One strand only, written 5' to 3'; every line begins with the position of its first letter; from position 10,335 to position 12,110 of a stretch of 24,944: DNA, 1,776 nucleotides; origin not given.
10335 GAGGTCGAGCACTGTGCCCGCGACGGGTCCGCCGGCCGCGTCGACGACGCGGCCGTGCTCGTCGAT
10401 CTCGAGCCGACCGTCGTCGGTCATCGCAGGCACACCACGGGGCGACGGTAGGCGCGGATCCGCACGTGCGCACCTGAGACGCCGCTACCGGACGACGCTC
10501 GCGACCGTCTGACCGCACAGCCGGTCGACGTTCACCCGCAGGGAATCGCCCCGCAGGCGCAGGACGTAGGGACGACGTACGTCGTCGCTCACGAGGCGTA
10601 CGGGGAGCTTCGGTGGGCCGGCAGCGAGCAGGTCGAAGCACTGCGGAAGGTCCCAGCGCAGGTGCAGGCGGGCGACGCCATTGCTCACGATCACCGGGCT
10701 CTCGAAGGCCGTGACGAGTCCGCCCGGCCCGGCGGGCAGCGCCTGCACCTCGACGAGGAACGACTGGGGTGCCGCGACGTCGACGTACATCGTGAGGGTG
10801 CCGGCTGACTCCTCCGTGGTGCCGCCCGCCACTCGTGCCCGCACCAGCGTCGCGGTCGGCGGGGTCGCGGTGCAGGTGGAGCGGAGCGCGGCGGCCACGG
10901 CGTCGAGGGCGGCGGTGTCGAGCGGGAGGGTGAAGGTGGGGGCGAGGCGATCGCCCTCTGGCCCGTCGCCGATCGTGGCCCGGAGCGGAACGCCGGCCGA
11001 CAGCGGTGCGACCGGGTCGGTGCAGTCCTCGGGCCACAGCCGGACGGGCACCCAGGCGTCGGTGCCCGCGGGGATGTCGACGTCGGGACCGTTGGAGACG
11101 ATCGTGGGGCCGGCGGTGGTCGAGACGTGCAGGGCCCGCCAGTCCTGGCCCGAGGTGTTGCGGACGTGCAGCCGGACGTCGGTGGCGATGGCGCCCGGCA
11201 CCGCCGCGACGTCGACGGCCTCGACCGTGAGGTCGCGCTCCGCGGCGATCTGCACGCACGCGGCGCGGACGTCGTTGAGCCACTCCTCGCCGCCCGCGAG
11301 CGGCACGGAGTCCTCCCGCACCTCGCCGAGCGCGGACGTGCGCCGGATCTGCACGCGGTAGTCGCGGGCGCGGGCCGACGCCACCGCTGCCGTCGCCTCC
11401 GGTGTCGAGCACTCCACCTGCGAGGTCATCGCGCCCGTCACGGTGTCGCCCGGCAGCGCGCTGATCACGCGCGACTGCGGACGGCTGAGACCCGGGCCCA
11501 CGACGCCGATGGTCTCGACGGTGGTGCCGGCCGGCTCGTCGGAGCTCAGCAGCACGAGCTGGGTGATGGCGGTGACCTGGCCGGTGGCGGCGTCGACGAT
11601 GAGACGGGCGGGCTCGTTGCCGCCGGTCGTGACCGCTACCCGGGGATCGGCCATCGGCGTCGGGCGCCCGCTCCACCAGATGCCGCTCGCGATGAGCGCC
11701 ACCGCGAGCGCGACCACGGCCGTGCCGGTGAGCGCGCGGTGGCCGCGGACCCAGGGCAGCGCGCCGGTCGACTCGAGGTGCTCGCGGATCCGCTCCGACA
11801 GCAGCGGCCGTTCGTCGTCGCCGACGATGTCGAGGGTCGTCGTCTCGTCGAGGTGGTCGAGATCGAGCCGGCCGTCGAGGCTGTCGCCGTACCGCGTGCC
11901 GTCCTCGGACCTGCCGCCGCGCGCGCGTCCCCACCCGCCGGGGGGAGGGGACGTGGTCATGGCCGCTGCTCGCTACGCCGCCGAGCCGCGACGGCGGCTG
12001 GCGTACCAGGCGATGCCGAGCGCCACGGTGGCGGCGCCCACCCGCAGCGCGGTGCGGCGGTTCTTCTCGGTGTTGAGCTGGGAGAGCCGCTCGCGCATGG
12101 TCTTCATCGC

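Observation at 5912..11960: Four tandem diverged paralogs encode an unassigned single-pass envelope protein family joined to the HAD/Ssd/Tad neighbourhood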

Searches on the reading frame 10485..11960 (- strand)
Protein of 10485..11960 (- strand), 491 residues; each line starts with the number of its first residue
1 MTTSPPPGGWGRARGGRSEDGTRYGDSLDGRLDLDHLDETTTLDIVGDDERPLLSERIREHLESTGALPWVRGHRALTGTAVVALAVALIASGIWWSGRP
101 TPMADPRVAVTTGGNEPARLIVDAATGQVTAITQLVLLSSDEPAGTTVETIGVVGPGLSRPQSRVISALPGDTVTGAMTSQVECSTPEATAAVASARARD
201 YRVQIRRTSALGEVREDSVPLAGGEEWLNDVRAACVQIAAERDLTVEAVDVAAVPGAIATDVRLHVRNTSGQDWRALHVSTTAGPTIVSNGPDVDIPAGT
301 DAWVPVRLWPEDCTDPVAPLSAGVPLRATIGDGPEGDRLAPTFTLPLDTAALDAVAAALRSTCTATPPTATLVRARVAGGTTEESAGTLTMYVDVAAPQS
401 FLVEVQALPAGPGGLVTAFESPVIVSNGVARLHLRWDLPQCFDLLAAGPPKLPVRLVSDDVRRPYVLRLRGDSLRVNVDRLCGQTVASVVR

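Call 7: search_protein_families(library=pfam, proteins=[window:10485-11960:-], max_evalue=1)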
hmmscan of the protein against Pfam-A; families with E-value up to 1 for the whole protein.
window:10485-11960:- (491 aa): 0 families

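Call 8: search_protein_families(library=ncbifam, proteins=[window:10485-11960:-], max_evalue=1)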
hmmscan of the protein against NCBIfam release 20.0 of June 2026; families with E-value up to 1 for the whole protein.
window:10485-11960:- (491 aa): 0 families

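Call 20: find_homologous_proteins(query=A1, max_evalue=0.001)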
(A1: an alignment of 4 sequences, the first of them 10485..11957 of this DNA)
Query A1 (4 sequences) (490 aa, profile of the alignment): 18 proteins with E <= 0.001 among 8000 candidates.
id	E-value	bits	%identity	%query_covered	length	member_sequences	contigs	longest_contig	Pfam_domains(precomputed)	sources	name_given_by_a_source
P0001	1.7e-153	530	93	100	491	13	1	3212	-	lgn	-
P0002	2.0e-149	517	91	100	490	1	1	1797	-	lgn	-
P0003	9.0e-125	435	77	100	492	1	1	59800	-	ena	-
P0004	5.6e-122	426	72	96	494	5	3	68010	-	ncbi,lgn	ncbi:MAG: hypothetical protein AB7O74_06585 [Candidatus Nanopelagicales bacterium]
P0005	1.3e-120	422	70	100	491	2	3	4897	-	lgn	-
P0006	9.5e-120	419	75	99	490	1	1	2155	-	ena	-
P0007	2.4e-118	414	72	100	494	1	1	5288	-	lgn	-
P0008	3.6e-118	414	71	100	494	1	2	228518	-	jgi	jgi:hypothetical protein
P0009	2.6e-114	401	69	100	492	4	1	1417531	-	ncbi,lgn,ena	-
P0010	2.7e-106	374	69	100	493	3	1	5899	-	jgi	jgi:hypothetical protein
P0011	8.8e-104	366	67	100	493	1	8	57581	-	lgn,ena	-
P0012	5.4e-83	298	55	91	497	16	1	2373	-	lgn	-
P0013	9.9e-81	290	54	91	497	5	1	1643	-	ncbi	-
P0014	2.8e-78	282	52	95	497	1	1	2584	-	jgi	jgi:hypothetical protein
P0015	1.6e-76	276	52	97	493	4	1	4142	-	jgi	-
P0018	1.1e-54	204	36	91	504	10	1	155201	-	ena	-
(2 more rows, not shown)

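Call 24: find_encoding_contigs(protein=P0009, flank=10000, max_places=2)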
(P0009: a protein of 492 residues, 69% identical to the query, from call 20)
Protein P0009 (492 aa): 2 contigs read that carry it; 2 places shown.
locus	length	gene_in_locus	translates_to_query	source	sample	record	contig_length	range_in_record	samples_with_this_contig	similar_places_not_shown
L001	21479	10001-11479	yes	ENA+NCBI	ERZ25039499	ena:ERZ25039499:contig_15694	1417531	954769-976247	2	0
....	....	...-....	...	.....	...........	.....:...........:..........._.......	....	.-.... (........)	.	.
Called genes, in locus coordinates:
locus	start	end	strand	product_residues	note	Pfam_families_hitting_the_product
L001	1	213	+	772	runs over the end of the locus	PF00270:DEAD, PF00271:Helicase_C, PF22982:WHD_HRQ1, PF09369:MZB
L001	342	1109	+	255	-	PF00483:NTP_transferase, PF12804:NTP_transf_3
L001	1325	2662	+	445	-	PF02550:AcetylCoA_hydro, PF13336:AcetylCoA_hyd_C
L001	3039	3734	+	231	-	PF00665:rve, PF13683:rve_3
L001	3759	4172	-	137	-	-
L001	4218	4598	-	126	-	-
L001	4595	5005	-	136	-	-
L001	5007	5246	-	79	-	PF14029:DUF4244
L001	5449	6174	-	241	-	PF00482:T2SSF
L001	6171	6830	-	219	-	PF00482:T2SSF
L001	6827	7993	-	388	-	PF00437:T2SSE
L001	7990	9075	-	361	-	PF26563:Rv3660c_N, PF01656:CbiA (weak), PF06564:CBP_BcsQ (faint)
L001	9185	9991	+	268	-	PF00702:Hydrolase, PF08282:Hydrolase_3 (faint), PF12710:HAD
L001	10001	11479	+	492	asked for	-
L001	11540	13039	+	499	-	-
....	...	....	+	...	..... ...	-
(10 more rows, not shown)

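Call 25: find_encoding_contigs(protein=P0018, flank=10000, max_places=2)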
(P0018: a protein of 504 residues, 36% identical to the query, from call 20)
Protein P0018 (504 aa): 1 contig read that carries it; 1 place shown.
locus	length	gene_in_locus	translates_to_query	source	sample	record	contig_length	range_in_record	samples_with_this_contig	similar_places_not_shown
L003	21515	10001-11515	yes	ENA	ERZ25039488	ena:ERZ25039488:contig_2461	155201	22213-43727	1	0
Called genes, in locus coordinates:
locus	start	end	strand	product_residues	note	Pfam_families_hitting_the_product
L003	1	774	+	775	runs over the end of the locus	PF00270:DEAD, PF00271:Helicase_C, PF22982:WHD_HRQ1, PF09369:MZB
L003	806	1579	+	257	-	PF00483:NTP_transferase, PF12804:NTP_transf_3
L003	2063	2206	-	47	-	-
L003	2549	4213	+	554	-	PF01833:TIG, PF20144:TIG_SUH (faint), PF01833:TIG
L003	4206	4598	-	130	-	-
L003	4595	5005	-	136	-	-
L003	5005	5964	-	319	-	PF00482:T2SSF, PF14029:DUF4244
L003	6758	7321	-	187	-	PF00437:T2SSE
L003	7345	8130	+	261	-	-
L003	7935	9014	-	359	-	PF26563:Rv3660c_N, PF06564:CBP_BcsQ (faint)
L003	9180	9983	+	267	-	PF00702:Hydrolase, PF08282:Hydrolase_3 (faint), PF12710:HAD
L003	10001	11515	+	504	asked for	-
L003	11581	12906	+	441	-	-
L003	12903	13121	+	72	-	-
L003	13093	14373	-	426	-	-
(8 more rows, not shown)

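Call 30: search_solved_structures(query=A2, max_evalue=10)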
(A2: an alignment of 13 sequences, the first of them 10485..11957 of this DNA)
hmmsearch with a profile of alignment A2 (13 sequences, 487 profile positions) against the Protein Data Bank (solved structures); distinct sequences matched with E-value up to 10: 0.

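Call 33: predict_structure(alignment_id=A2)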
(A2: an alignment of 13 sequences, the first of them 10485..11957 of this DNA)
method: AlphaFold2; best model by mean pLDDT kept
length: 490 residues; sequences in the alignment: 13
mean_pLDDT: 81.9   pTM: 0.66
mean pLDDT of the five models: 81.9, 79.3, 77.4, 77.3, 74.2
residues with pLDDT >= 90: 248; 70-90: 149; 50-70: 47; < 50: 46
segments of 3 or more residues with pLDDT < 50: 1-31, 38-47
pLDDT, mean of each block of 10 residues (from residue 1): 33 34 37 48 42 68 67 72 82 73 88 79 86 93 93 94 91 93 90 91 94 93 90 92 95 91 95 89 73 94 93 89 88 63 92 92 90 88 88 94 88 90 96 92 80 91 89 86 64
secondary structure, 60 per line:
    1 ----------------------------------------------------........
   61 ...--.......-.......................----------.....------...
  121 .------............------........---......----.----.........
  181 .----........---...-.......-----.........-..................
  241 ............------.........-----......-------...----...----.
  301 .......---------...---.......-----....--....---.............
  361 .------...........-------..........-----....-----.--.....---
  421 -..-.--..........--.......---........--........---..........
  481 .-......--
elements in order: H53-63 H66-72 H74-96 E107-111 E118-121 E128-139 E146-153 E157-162 E172-181 H186-193 E201-207 E213-221 H223-242 E243-252 E259-267 E273-278 E286-288 E293-295 E300-307 E323-329 H335-338 E341-344 H348-361 E368-378 E386-395 E401-404 E413-417 E428-437 H440-446 E450-457 E460-467 H471-481 H483-488

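Call 37: fold_search(model_id=the predicted structure, library=pdb)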
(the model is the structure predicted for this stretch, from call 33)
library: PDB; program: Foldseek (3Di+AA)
matches with E <= 10: 1924; with E <= 0.001: 105
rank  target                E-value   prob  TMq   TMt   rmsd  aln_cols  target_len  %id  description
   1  9ijj_h                2.6e-08  1.00  0.15  0.07  22.0       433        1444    7  In situ structure of the central apparatus in mouse sperm axoneme. (released 2025-06-04)
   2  7sqc_F1               7.3e-08  1.00  0.14  0.14  23.5       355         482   12  Ciliary C1 central pair apparatus isolated from Chlamydomonas reinhardtii (released 2022-04-13)
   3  7sqc_2B               1.2e-07  1.00  0.17  0.13  25.9       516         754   10  Ciliary C1 central pair apparatus isolated from Chlamydomonas reinhardtii (released 2022-04-13)
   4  7sqc_2A               1.4e-07  1.00  0.13  0.09  26.2       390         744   11  Ciliary C1 central pair apparatus isolated from Chlamydomonas reinhardtii (released 2022-04-13)
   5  7sqc_F0               2.8e-07  1.00  0.14  0.20  24.0       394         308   12  Ciliary C1 central pair apparatus isolated from Chlamydomonas reinhardtii (released 2022-04-13)
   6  9dmx_B                5.4e-07  0.99  0.13  0.14  19.1       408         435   13  Crystal structure of shark UrIg2 V-C1-C2-C3 domains (released 2025-07-23)
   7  9ijj_C                6.0e-07  1.00  0.14  0.08  49.2       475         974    9  In situ structure of the central apparatus in mouse sperm axoneme. (released 2025-06-04)
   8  9ijj_E                8.4e-07  1.00  0.22  0.22  19.1       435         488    9  In situ structure of the central apparatus in mouse sperm axoneme. (released 2025-06-04)
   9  9ijj_O                9.8e-07  1.00  0.17  0.08  25.5       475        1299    9  In situ structure of the central apparatus in mouse sperm axoneme. (released 2025-06-04)
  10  7som_D                1.0e-06  1.00  0.17  0.07  22.5       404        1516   12  Ciliary C2 central pair apparatus isolated from Chlamydomonas reinhardtii (released 2022-04-13)
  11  7sqc_T0               1.2e-06  0.99  0.14  0.13  34.3       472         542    9  Ciliary C1 central pair apparatus isolated from Chlamydomonas reinhardtii (released 2022-04-13)
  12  9ijj_4I               1.6e-06  1.00  0.17  0.04  25.1       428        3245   12  In situ structure of the central apparatus in mouse sperm axoneme. (released 2025-06-04)
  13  7sqc_T3               2.2e-06  0.99  0.14  0.19  22.8       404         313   11  Ciliary C1 central pair apparatus isolated from Chlamydomonas reinhardtii (released 2022-04-13)
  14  9ijj_L                2.9e-06  1.00  0.14  0.24  13.5       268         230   12  In situ structure of the central apparatus in mouse sperm axoneme. (released 2025-06-04)
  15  9dmx_A                3.2e-06  0.99  0.13  0.14  19.8       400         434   13  Crystal structure of shark UrIg2 V-C1-C2-C3 domains (released 2025-07-23)
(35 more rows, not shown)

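Call 38: search_protein_representatives(alignment_id=A2)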
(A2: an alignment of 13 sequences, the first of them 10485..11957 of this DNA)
Query: 13 sequences, 487 profile positions. Proteins with E-value up to 0.001 (for the whole library): 282; up to 1e-10: 212; up to 1e-30: 91. The best 150 are listed.
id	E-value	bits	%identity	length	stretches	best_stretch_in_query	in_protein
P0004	1.6e-206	703.0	-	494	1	2-487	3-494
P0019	1.5e-144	498.7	-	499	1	5-486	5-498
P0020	3.8e-131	454.4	-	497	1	12-486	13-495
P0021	1.7e-123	429.1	-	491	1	3-482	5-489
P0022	2.4e-115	402.3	-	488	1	11-486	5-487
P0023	4.6e-112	391.5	-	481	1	19-486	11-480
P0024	3.7e-111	388.5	-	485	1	18-485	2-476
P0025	1.9e-102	359.7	-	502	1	9-484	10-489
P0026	1.8e-96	340.0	-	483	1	18-486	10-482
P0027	3.6e-96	339.0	-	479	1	18-486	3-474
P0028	2.3e-95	336.4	-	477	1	15-487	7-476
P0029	7.3e-94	331.4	-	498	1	18-486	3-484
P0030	1.1e-90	320.9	-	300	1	188-487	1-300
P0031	3.1e-85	303.0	-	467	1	19-486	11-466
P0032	3.2e-81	289.8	-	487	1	24-484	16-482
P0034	3.7e-79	283.0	-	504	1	20-482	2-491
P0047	5.9e-51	189.9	-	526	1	20-480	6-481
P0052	4.0e-49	183.9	-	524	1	16-482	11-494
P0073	1.0e-43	166.1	-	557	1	17-482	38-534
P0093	9.5e-36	139.8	-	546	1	8-481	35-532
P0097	5.0e-34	134.1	-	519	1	34-483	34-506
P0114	2.9e-29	118.4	-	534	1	40-480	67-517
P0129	2.2e-24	102.3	-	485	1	14-359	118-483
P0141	1.1e-22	96.7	-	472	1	64-479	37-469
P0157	3.6e-20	88.4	-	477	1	62-481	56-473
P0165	3.1e-18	82.0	-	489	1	59-473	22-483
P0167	8.1e-18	80.6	-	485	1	64-405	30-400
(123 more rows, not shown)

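Call 41: find_related_loci(query=A2, collection=genome_contigs, flank=10000)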
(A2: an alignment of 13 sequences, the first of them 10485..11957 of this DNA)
Query A2 (490 aa) in genome_contigs; peptide patterns used: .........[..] (x = any residue, [..] = any of these).
500 stretches matched a pattern; 19 encode a relative of the query (tblastn E <= 1e-3); 17 distinct loci.
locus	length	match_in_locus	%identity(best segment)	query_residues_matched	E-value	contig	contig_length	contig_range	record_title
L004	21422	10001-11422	72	20-490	0e+0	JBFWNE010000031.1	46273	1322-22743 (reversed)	MAG: Candidatus Nanopelagicales bacterium isolate CA_2019_TPBF_105 NODE_4940_length_46273_cov_7.911867_TPBF, whole genom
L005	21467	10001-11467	69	3-490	0e+0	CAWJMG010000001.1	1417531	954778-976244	MAG: uncultured Actinomycetes bacterium isolate MFD02832.bin.1.159 genome assembly, contig: contig_15694, whole genome s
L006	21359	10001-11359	54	38-489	3e-139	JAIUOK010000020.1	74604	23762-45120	MAG: Actinomycetota bacterium isolate NANO1 spades-bin.50~NODE_942_length_74604_cov_1.46143, whole genome shotgun sequen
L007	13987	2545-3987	37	18-490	2e-82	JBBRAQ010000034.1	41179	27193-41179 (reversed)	MAG: Candidatus Nanopelagicales bacterium isolate Co_metawrap_2304 Cmw_2304_k141_19070148_length_41179_cov_17.9983, whol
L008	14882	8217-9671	38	10-488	2e-81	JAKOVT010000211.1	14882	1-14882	MAG: Actinomycetes bacterium isolate JPNG_maxbin.064 k201_409177, whole genome shotgun sequence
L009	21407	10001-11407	42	26-489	1e-78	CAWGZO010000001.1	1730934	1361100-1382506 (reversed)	MAG: uncultured Actinomycetota bacterium isolate MFD09730.bin.2.34 genome assembly, contig: contig_10792, whole genome s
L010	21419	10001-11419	37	24-485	7e-78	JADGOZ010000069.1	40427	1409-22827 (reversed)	MAG: Candidatus Nanopelagicales bacterium isolate Chersky_517 k127_3945471, whole genome shotgun sequence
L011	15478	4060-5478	38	27-490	5e-76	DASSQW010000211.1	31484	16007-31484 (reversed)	MAG TPA_asm: Candidatus Nanopelagicales bacterium isolate SMAG_U473 k141_2289427, whole genome shotgun sequence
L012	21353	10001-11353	35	48-489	2e-70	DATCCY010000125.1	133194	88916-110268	MAG TPA_asm: Candidatus Nanopelagicales bacterium isolate SMAG_U7711 k141_281134, whole genome shotgun sequence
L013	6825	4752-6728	39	28-489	2e-69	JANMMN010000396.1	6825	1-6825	MAG: Actinomycetes bacterium isolate OTE_58_metabat_508 OTE_58_k141_1947990, whole genome shotgun sequence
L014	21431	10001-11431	37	25-489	5e-69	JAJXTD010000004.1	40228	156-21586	MAG: Actinomycetes bacterium isolate BP4.bin34 NODE_868_length_40228_cov_7.309518, whole genome shotgun sequence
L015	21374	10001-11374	38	42-490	7e-66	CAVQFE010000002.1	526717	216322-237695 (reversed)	MAG: uncultured Actinomycetota bacterium isolate MFD05942.bin.2.255 genome assembly, contig: contig_1819, whole genome s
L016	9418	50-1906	37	68-489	3e-48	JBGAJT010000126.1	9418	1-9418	MAG: Candidatus Nanopelagicales bacterium isolate MAG_MBR_AS.51 MBRAS-51_NODE_126_length_9418_cov_4.683439, whole genome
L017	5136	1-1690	37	135-490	1e-31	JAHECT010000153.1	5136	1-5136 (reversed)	MAG: Micrococcales bacterium isolate Ww176 NODE_50972_length_5136_cov_5.839681, whole genome shotgun sequence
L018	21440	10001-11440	28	28-481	1e-16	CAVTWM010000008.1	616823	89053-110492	MAG: uncultured Actinomycetes bacterium isolate MFD04651.bin.2.153 genome assembly, contig: contig_3686, whole genome sh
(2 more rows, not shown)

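Call 42: list_cluster_members(proteins=[P0034, P0047, P0052, P0073, P0093, P0114, P0129, P0157, P0165, P0167])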
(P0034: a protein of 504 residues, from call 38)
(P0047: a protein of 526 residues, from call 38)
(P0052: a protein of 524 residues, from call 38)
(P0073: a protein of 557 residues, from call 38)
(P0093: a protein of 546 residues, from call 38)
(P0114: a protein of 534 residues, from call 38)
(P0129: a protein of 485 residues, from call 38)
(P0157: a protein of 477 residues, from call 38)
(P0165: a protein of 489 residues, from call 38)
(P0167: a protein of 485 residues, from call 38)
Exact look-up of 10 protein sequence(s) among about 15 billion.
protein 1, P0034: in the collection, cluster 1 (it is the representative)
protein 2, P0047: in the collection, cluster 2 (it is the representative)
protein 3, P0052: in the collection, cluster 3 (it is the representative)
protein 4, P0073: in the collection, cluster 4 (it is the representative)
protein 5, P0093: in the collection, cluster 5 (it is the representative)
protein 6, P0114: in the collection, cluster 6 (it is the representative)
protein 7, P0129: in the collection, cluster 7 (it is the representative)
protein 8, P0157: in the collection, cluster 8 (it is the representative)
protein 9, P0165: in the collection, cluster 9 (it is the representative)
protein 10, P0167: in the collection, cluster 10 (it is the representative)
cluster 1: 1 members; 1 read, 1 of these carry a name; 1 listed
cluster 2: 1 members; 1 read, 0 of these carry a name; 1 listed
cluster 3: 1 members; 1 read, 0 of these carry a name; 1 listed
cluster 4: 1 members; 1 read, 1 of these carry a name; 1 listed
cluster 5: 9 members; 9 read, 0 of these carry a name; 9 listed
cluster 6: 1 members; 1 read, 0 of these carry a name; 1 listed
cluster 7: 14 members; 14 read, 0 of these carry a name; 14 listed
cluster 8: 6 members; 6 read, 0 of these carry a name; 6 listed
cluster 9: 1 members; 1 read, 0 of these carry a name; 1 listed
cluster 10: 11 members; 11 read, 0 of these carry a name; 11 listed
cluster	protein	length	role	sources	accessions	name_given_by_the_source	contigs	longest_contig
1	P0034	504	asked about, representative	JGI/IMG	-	hypothetical protein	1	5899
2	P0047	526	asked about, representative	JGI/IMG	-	-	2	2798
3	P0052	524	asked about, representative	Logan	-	-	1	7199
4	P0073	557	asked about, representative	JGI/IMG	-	hypothetical protein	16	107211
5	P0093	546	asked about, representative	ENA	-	-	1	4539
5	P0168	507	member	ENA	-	-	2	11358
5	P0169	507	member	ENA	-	-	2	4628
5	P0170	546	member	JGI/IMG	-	-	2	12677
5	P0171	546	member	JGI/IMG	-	-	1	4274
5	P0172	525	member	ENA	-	-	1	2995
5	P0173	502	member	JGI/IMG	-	-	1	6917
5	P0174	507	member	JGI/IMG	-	-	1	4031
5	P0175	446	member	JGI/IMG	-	-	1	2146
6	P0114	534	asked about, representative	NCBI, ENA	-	-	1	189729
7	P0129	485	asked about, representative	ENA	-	-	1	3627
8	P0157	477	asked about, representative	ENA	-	-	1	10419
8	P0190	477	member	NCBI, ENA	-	-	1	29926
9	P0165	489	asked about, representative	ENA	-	-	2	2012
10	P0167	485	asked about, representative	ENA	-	-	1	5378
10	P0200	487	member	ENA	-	-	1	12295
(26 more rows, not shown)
